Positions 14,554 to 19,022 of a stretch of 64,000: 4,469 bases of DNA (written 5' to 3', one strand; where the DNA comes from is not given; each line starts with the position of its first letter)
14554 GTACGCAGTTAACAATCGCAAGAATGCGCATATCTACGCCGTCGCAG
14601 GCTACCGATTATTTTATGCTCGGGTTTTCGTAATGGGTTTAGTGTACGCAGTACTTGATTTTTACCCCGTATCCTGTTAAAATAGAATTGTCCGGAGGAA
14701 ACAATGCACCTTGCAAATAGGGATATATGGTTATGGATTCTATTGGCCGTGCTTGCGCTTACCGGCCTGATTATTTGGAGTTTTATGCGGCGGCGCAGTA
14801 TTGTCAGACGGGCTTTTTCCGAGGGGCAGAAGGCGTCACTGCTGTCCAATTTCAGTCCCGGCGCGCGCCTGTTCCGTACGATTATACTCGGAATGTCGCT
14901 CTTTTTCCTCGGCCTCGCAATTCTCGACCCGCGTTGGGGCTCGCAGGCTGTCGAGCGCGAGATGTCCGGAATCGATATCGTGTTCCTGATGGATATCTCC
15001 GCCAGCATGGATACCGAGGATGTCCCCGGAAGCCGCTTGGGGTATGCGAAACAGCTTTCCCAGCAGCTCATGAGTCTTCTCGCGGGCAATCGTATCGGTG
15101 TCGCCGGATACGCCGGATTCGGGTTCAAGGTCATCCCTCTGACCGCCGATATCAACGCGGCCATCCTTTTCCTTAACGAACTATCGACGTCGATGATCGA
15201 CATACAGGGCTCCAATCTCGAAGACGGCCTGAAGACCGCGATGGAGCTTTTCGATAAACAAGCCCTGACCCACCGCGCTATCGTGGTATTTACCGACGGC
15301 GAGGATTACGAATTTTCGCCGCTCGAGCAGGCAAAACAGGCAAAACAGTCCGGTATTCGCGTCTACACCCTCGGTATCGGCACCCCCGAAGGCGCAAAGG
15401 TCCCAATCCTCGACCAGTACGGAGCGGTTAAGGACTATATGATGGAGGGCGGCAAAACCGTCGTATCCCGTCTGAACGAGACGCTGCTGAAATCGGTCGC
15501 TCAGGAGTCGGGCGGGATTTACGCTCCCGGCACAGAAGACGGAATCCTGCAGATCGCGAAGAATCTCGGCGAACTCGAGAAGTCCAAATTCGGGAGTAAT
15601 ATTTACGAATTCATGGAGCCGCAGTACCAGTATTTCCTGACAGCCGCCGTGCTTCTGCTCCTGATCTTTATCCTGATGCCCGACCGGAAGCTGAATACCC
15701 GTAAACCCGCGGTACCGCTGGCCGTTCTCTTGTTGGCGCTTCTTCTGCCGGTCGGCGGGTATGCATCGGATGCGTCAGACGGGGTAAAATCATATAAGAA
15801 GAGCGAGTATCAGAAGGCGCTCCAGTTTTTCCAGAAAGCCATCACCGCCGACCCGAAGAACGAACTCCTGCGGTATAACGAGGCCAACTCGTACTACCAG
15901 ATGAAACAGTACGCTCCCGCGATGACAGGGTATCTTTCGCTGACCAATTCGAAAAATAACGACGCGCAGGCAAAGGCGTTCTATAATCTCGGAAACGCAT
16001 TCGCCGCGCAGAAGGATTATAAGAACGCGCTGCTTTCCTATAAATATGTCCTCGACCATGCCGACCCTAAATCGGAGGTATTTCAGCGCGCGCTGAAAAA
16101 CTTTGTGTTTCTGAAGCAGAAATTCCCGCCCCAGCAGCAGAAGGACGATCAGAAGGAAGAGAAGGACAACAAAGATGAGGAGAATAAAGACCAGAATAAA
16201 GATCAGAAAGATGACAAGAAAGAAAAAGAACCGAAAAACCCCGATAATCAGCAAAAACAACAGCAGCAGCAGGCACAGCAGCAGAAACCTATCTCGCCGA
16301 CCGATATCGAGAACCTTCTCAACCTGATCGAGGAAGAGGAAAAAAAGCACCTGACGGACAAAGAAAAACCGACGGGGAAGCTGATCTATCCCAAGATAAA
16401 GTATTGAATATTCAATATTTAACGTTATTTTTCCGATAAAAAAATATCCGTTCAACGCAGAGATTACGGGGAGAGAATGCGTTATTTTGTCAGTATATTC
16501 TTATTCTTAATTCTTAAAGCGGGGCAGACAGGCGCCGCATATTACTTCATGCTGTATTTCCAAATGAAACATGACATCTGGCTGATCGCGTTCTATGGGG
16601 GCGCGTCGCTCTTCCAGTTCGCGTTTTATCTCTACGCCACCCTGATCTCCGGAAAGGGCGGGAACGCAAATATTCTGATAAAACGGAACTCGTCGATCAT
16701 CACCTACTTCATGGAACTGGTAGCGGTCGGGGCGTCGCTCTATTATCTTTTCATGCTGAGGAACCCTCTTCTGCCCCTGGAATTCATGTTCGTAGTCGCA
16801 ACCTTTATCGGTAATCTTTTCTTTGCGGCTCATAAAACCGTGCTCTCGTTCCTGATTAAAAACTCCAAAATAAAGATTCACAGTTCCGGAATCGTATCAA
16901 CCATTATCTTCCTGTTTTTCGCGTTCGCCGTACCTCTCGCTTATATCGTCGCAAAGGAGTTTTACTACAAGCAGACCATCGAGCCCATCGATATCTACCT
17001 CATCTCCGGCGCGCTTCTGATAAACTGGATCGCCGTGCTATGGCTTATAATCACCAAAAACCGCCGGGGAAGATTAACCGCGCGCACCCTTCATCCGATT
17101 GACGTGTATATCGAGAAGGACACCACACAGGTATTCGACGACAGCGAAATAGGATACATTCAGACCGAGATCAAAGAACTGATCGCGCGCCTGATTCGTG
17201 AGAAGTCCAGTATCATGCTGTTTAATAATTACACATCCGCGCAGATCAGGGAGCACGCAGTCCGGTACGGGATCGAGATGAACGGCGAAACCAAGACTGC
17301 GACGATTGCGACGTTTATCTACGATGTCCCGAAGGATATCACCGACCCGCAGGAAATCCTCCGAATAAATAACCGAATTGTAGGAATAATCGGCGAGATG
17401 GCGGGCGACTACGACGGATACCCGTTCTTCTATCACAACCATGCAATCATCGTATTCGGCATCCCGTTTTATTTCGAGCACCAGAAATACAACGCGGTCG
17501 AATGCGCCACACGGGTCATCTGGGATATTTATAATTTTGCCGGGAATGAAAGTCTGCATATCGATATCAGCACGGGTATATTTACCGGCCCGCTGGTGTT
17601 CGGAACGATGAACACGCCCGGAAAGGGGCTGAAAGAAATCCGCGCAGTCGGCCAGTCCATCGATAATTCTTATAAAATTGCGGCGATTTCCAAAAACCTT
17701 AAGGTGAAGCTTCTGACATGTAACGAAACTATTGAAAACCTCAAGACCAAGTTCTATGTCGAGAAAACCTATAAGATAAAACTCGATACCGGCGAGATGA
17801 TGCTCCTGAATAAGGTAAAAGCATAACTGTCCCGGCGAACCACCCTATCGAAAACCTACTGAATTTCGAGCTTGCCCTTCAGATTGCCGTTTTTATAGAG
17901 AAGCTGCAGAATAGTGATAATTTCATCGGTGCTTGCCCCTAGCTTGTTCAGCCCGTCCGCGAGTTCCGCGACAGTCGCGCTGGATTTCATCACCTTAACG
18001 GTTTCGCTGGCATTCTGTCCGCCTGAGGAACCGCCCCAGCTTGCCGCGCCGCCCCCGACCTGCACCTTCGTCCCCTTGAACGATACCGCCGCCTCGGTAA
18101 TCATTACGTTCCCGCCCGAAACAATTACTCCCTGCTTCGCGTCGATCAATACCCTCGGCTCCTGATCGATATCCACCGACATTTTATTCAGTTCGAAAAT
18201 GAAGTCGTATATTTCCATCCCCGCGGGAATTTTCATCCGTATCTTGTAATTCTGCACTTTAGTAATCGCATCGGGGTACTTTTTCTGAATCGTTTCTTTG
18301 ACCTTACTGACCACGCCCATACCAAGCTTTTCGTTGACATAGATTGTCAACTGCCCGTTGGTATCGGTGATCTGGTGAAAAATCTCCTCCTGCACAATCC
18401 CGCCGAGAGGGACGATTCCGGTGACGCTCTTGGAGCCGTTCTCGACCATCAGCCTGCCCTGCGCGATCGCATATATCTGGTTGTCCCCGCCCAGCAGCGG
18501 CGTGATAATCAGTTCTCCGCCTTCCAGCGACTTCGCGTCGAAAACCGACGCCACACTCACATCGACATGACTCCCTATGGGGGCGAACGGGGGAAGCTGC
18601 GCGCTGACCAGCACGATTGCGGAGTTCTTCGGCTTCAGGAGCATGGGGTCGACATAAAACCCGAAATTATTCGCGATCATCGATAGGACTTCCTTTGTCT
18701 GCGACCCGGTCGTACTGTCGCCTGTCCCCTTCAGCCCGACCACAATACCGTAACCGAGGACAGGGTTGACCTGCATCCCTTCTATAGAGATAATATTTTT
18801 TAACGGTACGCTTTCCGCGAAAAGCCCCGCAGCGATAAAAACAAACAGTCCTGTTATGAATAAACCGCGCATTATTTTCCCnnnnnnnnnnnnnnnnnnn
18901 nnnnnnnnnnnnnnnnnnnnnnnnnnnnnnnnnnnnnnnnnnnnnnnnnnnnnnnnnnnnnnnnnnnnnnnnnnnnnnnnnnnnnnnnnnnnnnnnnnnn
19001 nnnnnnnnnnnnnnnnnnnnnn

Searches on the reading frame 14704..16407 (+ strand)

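Call 13: search_protein_families(library=pfam, proteins=[window:14704-16407:+])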
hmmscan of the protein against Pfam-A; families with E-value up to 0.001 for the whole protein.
window:14704-16407:+ (567 aa): 12 families
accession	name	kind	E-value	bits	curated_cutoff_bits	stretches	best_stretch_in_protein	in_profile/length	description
PF13519.12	VWA_2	-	2.4e-16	60.7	27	1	92-200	1-107/107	von Willebrand factor type A domain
PF00092.34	VWA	-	6.9e-15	56.1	23.8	1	91-228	1-142/174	von Willebrand factor type A domain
PF00515.34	TPR_1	-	6e-11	42.1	27.8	1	423-451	1-29/34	Tetratricopeptide repeat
PF14559.12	TPR_19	-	7.4e-09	36.3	25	1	368-426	6-64/68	Tetratricopeptide repeat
PF07719.23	TPR_2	-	1.6e-07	31.3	27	0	423-452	1-30/34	Tetratricopeptide repeat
PF05762.20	VWA_CoxE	-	1.2e-06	28.6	26.4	1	84-223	50-185/222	VWA domain containing CoxE-like protein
PF13432.12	TPR_16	-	2.8e-05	24.9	32.7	0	419-457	27-64/65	Tetratricopeptide repeat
PF13768.12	VWA_3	-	3.2e-05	24.5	27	0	91-227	2-135/155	von Willebrand factor type A domain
PF06707.17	DUF1194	-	0.00013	21.7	27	0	91-239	5-168/206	Protein of unknown function (DUF1194)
PF13414.12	TPR_11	-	0.00027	21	26.8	0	364-400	5-41/42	TPR repeat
PF13176.12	TPR_7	-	0.00043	20.6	27.9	0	425-453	1-29/36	Tetratricopeptide repeat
PF13174.12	TPR_6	-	0.00044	21.2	26.3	0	425-450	2-27/33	Tetratricopeptide repeat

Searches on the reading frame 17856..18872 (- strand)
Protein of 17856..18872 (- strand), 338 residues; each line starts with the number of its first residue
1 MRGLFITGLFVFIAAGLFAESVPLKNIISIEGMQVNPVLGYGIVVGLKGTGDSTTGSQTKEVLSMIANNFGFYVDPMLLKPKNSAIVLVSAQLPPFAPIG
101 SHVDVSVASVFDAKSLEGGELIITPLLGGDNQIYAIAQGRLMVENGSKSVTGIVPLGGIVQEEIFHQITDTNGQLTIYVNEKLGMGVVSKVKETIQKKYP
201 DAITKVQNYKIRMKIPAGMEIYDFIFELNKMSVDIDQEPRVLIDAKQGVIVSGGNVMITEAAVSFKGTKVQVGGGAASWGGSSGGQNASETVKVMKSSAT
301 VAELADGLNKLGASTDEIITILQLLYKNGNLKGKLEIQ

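Call 26: find_homologous_proteins(query=window:17856-18872:-, max_evalue=1e-60)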
Query window:17856-18872:- (338 aa): 45 proteins with E <= 1e-60 among 5675 candidates.
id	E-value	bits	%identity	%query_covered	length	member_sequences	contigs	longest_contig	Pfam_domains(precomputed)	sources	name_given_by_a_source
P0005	2.1e-210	715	100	100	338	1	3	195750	PF02119.22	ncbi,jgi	jgi:flagellar P-ring protein precursor FlgI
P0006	6.0e-188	642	89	100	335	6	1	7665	PF02119.22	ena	-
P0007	4.4e-158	544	76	97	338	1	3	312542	PF02119.22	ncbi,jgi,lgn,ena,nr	ncbi:MAG: hypothetical protein A2Y33_07860 [Spirochaetes bacterium GWF1_51_8]|nr:MAG: hypothetical p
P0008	3.8e-111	389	57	95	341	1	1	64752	PF02119.22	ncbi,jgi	jgi:flagellar P-ring protein precursor FlgI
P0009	2.6e-110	387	57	95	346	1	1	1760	PF02119.22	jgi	jgi:flagellar P-ring protein FlgI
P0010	1.4e-108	381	53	100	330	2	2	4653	PF02119.22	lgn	-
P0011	1.4e-107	378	56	98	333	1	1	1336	PF02119.22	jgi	jgi:flagellar P-ring protein FlgI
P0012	1.5e-107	378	53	95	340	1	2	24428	PF02119.22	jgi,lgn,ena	jgi:flagellar P-ring protein precursor FlgI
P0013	2.3e-107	377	52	100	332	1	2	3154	PF02119.22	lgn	-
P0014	7.8e-107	375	53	100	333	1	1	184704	PF02119.22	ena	-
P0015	1.8e-106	374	55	98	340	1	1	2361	PF02119.22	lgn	-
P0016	4.0e-106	373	55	98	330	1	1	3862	PF02119.22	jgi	jgi:flagellar P-ring protein FlgI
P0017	6.0e-105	369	51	100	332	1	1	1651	PF02119.22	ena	-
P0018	1.6e-104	368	53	99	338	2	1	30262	PF02119.22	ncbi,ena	-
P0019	7.5e-104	365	52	97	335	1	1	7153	PF02119.22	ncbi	-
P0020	1.5e-102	361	52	99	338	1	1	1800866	PF02119.22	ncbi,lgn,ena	-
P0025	3.0e-101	357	52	98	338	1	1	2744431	PF02119.22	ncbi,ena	-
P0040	8.6e-93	329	45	97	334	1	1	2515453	PF02119.22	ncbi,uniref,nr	ncbi:flagellar basal body P-ring protein FlgI [Thermospira aquatica]|uniref:Flagellar P-ring protein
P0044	2.2e-89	318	47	98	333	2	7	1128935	PF02119.22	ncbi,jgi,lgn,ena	ncbi:MAG: flagellar basal body P-ring protein FlgI [Brevinematia bacterium]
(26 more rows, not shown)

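Call 27: find_encoding_contigs(protein=P0008, flank=5000, max_places=1)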
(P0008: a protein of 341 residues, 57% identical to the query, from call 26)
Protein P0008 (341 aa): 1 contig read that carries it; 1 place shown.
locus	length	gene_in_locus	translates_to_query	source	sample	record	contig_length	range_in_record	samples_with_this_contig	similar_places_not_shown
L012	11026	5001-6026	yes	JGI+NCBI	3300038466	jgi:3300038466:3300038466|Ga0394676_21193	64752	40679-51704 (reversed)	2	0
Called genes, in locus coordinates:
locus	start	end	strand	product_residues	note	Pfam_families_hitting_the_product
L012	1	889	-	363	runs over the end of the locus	PF00350:Dynamin_N (faint), PF13167:GTP-bdg_N, PF03193:RsgA_GTPase (faint), PF16360:GTP-bdg_M, PF00025:Arf (faint), PF01926:MMR_HSR1, PF02421:FeoB_N (weak), PF16897:MMR_HSR1_Xtn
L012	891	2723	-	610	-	PF17239:DUF5312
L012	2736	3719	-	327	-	PF04468:PSP1, PF28472:PSP1_3rd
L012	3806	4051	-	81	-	-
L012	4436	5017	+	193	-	-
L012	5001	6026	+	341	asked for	PF02119:FlgI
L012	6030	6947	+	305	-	PF00535:Glycos_transf_2, PF13641:Glyco_tranf_2_3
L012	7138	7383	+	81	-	-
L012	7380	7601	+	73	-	PF01850:PIN (weak)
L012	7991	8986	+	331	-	PF00561:Abhydrolase_1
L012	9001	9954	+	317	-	PF08867:FRG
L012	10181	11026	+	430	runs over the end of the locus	PF00815:Histidinol_dh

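Call 28: find_encoding_contigs(protein=P0014, flank=5000, max_places=1)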
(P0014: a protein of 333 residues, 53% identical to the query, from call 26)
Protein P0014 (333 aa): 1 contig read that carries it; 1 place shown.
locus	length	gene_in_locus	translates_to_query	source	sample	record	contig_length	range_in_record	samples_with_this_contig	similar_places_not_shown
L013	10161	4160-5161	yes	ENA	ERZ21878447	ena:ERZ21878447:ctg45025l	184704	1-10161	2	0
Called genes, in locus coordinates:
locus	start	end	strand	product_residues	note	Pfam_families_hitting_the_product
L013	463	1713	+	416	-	PF00390:malic, PF03949:Malic_M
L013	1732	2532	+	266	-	PF01048:PNP_UDP_1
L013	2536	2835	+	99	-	PF04456:DUF503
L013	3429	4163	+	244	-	-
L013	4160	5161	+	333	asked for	PF02119:FlgI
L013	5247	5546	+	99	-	PF01649:Ribosomal_S20p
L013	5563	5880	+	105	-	PF00216:Bac_DNA_binding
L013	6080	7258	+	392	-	PF07238:PilZ (faint), PF07614:DUF1577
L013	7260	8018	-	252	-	PF01784:DUF34_NIF3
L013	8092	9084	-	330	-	PF02618:YceG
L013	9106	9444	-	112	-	PF21157:DksA_N (weak), PF01258:zf-dskA_traR (weak)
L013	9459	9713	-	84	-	PF01016:Ribosomal_L27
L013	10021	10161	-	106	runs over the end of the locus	PF00829:Ribosomal_L21p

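Call 29: find_encoding_contigs(protein=P0020, flank=5000, max_places=1)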
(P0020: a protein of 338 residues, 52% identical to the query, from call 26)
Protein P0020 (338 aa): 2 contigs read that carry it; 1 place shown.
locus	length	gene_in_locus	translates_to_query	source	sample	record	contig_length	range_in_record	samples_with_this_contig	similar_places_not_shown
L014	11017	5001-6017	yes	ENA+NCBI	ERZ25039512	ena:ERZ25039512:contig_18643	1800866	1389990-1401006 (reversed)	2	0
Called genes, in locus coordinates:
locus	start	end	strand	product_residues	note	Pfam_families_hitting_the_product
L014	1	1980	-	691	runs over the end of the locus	PF02092:tRNA_synt_2f, PF05746:DALR_1 (weak)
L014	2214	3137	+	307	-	PF14238:DUF4340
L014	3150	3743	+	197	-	-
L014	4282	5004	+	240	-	-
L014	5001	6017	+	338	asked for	PF02119:FlgI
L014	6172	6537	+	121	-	PF00829:Ribosomal_L21p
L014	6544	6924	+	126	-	PF04327:Peptidase_Prp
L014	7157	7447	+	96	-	PF01258:zf-dskA_traR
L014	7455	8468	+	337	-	PF02618:YceG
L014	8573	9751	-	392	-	PF07614:DUF1577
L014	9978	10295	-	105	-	PF00216:Bac_DNA_binding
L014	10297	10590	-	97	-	PF01649:Ribosomal_S20p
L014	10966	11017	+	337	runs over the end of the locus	PF06068:TIP49 (weak), PF05496:RuvB_N, PF13173:AAA_14 (weak), PF00004:AAA, PF07728:AAA_5 (weak), PF17864:AAA_lid_4, PF05491:WHD_RuvB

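Call 30: find_encoding_contigs(protein=P0006, flank=5000, max_places=1)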
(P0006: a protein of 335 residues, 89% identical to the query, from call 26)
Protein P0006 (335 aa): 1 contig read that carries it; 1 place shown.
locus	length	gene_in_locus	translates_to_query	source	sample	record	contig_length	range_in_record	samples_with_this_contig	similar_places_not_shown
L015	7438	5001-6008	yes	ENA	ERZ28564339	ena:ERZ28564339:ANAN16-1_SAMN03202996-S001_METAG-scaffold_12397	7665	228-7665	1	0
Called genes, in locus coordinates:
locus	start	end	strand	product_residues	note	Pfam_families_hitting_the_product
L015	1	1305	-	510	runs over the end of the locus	?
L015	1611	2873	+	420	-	PF00390:malic, PF03949:Malic_M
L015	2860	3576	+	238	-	PF01048:PNP_UDP_1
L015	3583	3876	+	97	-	PF04456:DUF503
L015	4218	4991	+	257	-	-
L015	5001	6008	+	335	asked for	PF02119:FlgI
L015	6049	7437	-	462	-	?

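Call 38: find_encoding_contigs(protein=P0025, flank=5000, max_places=1)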
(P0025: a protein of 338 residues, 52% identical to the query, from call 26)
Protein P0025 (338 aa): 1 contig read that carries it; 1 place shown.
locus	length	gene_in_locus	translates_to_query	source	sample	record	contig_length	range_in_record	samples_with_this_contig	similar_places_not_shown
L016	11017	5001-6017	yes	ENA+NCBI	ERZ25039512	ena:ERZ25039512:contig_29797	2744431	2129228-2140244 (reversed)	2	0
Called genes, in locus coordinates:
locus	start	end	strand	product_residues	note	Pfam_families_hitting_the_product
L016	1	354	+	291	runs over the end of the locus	PF00483:NTP_transferase, PF12804:NTP_transf_3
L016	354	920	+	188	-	PF00908:dTDP_sugar_isom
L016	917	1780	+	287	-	PF01370:Epimerase, PF04321:RmlD_sub_bind, PF16363:GDP_Man_Dehyd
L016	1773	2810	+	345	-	PF01073:3Beta_HSD, PF01370:Epimerase, PF02719:Polysacc_synt_2, PF04321:RmlD_sub_bind, PF16363:GDP_Man_Dehyd, PF07993:NAD_binding_4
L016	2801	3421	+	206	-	PF14238:DUF4340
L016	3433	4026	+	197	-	-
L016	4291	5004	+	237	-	-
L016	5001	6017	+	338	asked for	PF02119:FlgI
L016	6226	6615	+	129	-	PF00829:Ribosomal_L21p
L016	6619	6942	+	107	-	PF04327:Peptidase_Prp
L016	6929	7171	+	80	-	PF01016:Ribosomal_L27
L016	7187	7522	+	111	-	PF21157:DksA_N (faint), PF01258:zf-dskA_traR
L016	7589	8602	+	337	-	PF02618:YceG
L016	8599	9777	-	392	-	PF07614:DUF1577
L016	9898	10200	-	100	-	PF00216:Bac_DNA_binding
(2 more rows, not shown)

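Call 39: find_encoding_contigs(protein=P0040, flank=5000, max_places=1)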
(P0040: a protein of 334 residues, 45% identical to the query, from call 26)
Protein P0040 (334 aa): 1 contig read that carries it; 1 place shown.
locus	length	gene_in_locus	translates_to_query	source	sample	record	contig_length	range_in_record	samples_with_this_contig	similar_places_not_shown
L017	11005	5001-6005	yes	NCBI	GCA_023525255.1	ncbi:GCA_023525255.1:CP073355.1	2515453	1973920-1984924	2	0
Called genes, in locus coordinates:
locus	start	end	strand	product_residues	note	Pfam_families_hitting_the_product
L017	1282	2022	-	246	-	-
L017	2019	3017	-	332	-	-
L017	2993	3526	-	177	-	PF02224:Cytidylate_kin (faint), PF13238:AAA_18, PF01202:SKI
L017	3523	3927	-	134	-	-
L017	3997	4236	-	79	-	PF00462:Glutaredoxin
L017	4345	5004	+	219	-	-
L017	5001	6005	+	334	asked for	PF02119:FlgI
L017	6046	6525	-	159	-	PF27151:YagJ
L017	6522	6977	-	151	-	PF00872:Transposase_mut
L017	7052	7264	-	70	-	PF00872:Transposase_mut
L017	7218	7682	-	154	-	PF00872:Transposase_mut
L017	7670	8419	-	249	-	PF00665:rve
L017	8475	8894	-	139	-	-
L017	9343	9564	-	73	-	-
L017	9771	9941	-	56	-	-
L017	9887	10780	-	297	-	-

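Call 40: find_encoding_contigs(protein=P0044, flank=5000, max_places=1)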
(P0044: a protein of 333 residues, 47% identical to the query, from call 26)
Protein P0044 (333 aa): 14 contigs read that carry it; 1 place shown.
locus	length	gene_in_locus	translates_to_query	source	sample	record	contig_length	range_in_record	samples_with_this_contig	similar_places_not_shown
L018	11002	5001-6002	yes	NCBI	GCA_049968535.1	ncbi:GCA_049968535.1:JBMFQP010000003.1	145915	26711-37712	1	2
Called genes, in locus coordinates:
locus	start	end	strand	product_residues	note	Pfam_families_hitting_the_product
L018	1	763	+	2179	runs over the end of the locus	PF11974:bMG3, PF01835:MG2, PF17972:bMG5, PF07703:A2M_BRD, PF00207:A2M, PF17973:bMG10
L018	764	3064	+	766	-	PF00912:Transgly, PF00905:Transpeptidase, PF06832:BiPBP_C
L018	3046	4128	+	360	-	PF08486:SpoIID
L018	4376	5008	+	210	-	-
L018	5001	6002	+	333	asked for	PF02119:FlgI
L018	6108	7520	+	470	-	PF00294:PfkB, PF08543:Phos_pyr_kin, PF01467:CTP_transf_like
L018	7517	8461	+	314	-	PF01073:3Beta_HSD, PF01370:Epimerase, PF02719:Polysacc_synt_2, PF04321:RmlD_sub_bind, PF07993:NAD_binding_4 (faint), PF16363:GDP_Man_Dehyd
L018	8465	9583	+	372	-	PF01075:Glyco_transf_9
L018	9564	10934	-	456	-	PF07690:MFS_1, PF13347:MFS_2, PF03092:BT1 (faint), PF03209:PUCC (weak)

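Call 41: find_encoding_contigs(protein=P0018, flank=5000, max_places=1)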
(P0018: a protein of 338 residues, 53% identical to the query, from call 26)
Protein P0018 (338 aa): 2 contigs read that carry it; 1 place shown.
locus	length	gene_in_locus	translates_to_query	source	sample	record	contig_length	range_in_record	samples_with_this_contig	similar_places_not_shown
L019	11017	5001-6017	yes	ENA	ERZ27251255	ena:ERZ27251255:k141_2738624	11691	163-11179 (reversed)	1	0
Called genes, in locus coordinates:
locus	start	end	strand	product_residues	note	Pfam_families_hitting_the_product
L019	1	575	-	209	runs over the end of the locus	-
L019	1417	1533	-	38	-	-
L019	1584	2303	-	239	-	PF02353:CMAS (weak), PF05219:DREV, PF13489:Methyltransf_23, PF07021:MetW, PF13847:Methyltransf_31, PF08241:Methyltransf_11, PF08242:Methyltransf_12, PF13649:Methyltransf_25, +2 more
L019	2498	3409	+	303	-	PF14238:DUF4340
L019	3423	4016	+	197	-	-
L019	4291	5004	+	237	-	-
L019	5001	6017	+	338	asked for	PF02119:FlgI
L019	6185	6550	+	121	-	PF00829:Ribosomal_L21p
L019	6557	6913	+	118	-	PF04327:Peptidase_Prp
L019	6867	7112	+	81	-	PF01016:Ribosomal_L27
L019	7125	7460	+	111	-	PF01258:zf-dskA_traR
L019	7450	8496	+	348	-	PF02618:YceG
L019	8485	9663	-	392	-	PF07614:DUF1577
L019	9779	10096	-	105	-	PF00216:Bac_DNA_binding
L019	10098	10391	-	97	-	PF01649:Ribosomal_S20p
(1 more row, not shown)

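Call 56: search_protein_families(library=ncbifam, proteins=[window:17856-18872:-], max_evalue=0.1)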
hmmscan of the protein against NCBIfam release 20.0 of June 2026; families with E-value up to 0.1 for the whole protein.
window:17856-18872:- (338 aa): 4 families
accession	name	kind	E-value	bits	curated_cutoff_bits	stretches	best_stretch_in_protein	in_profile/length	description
NF003676.1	PRK05303.1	subfamily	6.4e-66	222.6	300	1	24-338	1-344/344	flagellar basal body P-ring protein FlgI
NF009430.1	PRK12789.1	equivalog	2.4e-44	151.6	557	2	21-272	5-271/350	flagellar basal body P-ring protein FlgI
NF009348.0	PRK12706.1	equivalog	1e-18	67.8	444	1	19-264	37-265/328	flagellar basal body P-ring protein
NF041249.1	T6SS_TssI_Fran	equivalog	0.0041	17.1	100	1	190-277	63-152/163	type VI secretion system tip protein TssI/VgrG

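Call 75: search_protein_families(library=pfam, proteins=[L014:4282-5004:+, L018:4376-5008:+, L017:4345-5004:+], max_evalue=10)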
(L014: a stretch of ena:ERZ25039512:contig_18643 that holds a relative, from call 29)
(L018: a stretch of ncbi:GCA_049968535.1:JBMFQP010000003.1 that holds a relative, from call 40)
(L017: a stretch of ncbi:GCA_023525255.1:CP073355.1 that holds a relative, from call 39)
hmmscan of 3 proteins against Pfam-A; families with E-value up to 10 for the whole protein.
L014:4282-5004:+ (240 aa): 0 families

L018:4376-5008:+ (210 aa): 0 families

L017:4345-5004:+ (219 aa): 0 families

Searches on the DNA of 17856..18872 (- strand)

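Call 67: search_rna_families(sources=[L012, L013, L014, L016, L018], threshold=gathering)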
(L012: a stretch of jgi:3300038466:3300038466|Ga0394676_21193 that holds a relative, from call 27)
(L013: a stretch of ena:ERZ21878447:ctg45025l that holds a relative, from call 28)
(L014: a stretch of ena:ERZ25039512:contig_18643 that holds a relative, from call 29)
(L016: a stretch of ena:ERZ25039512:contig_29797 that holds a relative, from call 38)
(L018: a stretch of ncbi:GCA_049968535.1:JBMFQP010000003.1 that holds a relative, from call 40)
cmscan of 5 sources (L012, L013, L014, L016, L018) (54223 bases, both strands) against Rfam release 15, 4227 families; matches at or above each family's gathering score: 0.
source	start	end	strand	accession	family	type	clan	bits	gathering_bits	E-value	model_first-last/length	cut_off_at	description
